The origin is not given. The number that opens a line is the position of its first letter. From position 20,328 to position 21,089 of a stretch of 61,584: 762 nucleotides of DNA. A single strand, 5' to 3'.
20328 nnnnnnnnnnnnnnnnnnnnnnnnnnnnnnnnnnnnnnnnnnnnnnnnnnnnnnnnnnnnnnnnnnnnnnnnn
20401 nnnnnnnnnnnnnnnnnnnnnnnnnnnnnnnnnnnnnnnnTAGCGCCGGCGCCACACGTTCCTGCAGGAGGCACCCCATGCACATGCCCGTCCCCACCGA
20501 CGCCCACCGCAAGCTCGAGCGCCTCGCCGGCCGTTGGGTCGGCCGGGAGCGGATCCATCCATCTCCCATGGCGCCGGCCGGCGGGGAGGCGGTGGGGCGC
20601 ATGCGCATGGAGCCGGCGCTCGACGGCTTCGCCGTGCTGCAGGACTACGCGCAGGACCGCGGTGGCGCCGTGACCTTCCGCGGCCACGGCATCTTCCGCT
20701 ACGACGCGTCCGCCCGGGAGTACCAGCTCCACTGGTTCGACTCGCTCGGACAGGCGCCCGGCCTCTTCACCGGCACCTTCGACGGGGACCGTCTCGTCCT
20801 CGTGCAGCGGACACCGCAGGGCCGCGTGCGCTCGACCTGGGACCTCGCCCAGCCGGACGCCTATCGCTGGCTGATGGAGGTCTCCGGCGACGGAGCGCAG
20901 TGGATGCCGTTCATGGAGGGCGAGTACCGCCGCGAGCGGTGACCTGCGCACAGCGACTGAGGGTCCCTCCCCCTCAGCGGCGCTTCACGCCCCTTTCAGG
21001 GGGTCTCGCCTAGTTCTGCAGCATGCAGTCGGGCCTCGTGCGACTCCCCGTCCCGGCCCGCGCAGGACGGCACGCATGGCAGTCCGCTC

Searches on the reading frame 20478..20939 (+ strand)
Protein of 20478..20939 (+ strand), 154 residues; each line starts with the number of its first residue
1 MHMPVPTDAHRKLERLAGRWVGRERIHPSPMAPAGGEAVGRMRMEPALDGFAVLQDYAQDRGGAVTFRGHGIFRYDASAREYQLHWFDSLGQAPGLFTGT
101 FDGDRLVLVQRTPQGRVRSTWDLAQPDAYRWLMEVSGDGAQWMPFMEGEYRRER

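Call 26: search_protein_families(library=pfam, proteins=[window:20478-20939:+], max_evalue=0.001)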
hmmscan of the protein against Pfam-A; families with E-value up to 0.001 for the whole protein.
window:20478-20939:+ (154 aa): 1 family
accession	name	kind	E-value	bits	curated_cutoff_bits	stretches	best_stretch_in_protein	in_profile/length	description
PF07617.17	DUF1579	-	8.2e-17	62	25.2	1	6-152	2-155/155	Protein of unknown function (DUF1579)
